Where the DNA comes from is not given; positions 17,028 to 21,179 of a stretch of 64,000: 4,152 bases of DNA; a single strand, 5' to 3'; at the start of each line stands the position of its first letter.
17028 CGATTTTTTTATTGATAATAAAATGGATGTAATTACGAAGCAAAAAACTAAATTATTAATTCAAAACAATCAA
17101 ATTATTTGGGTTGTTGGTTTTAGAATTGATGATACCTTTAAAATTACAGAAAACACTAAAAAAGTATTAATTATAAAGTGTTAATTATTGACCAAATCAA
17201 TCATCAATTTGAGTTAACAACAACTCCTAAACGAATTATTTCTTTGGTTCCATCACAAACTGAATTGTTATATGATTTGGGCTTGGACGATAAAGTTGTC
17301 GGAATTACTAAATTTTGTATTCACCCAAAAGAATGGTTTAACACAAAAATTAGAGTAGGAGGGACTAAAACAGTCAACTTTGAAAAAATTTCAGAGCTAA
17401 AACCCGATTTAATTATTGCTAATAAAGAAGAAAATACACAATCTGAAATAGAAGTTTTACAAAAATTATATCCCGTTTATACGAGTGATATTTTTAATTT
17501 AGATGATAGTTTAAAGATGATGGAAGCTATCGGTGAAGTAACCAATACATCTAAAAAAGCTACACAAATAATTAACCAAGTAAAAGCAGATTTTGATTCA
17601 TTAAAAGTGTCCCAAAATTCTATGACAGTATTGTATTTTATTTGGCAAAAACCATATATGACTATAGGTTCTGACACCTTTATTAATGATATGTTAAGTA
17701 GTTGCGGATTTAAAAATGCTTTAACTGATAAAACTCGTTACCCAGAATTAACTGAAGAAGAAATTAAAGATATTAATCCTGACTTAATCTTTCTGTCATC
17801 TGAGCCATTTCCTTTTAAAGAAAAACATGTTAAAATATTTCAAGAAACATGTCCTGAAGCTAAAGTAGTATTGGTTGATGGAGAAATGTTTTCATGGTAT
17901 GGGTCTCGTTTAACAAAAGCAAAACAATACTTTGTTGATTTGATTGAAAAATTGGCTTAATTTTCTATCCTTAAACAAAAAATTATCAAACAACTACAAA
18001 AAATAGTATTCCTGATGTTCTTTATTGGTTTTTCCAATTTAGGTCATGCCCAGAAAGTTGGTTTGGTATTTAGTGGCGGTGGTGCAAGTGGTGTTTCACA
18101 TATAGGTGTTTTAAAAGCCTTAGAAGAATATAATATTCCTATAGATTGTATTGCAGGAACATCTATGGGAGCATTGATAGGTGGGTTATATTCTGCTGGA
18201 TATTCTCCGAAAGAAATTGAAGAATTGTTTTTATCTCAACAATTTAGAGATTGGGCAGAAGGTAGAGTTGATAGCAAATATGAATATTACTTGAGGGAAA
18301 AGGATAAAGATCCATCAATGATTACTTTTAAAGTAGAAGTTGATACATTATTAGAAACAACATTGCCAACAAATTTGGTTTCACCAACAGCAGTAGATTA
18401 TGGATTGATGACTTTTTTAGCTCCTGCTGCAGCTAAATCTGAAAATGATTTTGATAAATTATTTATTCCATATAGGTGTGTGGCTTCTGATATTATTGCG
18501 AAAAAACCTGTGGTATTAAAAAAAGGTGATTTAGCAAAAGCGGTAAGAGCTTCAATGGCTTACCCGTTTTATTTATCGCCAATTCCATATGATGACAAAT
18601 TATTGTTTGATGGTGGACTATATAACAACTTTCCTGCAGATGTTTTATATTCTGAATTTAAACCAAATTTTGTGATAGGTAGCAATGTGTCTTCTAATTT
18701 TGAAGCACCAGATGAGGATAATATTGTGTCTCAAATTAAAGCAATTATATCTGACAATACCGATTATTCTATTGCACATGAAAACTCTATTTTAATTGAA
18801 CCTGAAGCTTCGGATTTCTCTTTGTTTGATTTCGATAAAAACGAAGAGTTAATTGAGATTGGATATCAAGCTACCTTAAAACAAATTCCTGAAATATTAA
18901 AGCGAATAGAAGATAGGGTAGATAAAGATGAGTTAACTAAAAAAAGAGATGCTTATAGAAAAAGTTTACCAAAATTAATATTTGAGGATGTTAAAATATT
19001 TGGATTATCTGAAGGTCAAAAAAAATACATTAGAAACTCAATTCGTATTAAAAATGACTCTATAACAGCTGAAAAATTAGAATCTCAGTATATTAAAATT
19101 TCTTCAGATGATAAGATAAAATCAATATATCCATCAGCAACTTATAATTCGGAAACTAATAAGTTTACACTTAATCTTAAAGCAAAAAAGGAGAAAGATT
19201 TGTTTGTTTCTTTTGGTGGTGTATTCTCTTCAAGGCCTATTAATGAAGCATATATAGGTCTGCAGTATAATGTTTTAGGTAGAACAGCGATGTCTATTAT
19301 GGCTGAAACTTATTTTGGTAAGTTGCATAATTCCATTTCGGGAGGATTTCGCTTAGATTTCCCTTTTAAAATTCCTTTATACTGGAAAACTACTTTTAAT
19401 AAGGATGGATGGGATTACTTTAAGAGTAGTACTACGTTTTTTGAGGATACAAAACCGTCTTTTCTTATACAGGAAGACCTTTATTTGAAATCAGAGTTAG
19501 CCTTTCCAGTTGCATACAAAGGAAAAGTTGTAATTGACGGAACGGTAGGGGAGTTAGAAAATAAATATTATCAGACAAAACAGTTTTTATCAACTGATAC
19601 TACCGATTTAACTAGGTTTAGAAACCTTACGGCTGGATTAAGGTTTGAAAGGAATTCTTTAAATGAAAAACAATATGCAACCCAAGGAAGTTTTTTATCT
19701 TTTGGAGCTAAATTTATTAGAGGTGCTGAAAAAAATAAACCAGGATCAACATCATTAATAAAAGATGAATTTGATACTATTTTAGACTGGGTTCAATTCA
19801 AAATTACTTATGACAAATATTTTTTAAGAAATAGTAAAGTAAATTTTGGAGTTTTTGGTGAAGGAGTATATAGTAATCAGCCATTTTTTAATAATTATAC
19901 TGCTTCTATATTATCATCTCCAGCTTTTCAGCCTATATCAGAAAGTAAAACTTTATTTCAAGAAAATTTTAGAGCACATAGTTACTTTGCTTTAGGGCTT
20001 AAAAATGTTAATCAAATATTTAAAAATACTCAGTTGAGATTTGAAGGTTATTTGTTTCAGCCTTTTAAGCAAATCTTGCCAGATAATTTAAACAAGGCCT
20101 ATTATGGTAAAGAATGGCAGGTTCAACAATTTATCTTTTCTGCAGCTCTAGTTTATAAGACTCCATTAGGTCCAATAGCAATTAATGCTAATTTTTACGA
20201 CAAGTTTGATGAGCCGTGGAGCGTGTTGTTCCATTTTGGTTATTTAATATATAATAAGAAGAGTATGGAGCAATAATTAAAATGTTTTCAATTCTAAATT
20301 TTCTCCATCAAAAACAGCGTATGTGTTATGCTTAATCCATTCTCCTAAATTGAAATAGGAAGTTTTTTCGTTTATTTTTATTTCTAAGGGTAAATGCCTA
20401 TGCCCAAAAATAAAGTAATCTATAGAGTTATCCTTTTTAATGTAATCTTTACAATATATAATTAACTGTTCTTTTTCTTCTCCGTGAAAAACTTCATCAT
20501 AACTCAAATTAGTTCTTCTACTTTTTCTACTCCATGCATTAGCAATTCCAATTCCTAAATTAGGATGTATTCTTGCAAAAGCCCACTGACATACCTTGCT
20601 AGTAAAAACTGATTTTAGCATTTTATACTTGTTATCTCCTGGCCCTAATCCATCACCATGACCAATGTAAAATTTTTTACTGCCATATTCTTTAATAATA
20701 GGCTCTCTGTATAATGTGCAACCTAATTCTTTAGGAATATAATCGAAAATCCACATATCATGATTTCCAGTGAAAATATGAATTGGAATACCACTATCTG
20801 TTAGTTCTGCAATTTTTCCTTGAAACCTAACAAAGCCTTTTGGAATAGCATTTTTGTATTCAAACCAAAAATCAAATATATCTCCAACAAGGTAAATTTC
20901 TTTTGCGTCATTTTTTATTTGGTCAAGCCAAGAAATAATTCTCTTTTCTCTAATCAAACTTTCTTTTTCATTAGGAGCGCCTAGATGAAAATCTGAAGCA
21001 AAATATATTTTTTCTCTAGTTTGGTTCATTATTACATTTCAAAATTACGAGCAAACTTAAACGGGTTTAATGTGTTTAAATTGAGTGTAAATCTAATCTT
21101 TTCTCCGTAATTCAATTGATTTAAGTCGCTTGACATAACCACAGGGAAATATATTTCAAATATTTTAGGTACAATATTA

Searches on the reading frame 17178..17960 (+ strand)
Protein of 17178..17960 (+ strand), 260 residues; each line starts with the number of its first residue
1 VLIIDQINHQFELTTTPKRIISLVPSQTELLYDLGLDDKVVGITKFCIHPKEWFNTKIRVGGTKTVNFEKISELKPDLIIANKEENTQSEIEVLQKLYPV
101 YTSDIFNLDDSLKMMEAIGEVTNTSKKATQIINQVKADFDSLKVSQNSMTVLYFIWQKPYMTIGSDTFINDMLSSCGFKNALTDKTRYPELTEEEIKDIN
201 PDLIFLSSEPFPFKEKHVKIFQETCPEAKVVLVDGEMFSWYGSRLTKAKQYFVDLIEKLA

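Call 27: search_protein_families(library=pfam, proteins=[window:17178-17960:+], max_evalue=0.001)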
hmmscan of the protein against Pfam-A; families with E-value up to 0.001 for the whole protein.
window:17178-17960:+ (260 aa): 1 family
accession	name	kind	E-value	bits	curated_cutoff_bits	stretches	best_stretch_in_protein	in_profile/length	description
PF01497.23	Peripla_BP_2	-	8.6e-30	104.3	27.5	1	20-209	1-200/235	Periplasmic binding protein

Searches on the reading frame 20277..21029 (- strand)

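Call 27: search_protein_families(library=pfam, proteins=[window:20277-21029:-], max_evalue=0.001)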
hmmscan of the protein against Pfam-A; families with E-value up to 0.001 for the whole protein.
window:20277-21029:- (250 aa): 2 families
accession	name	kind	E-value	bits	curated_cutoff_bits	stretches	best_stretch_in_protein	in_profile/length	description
PF00149.33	Metallophos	-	5.7e-09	37.1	21.5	1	7-213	2-190/191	Calcineurin-like phosphoesterase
PF12850.12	Metallophos_2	-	9.4e-06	26.1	27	0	181-234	87-138/154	Calcineurin-like phosphoesterase superfamily domain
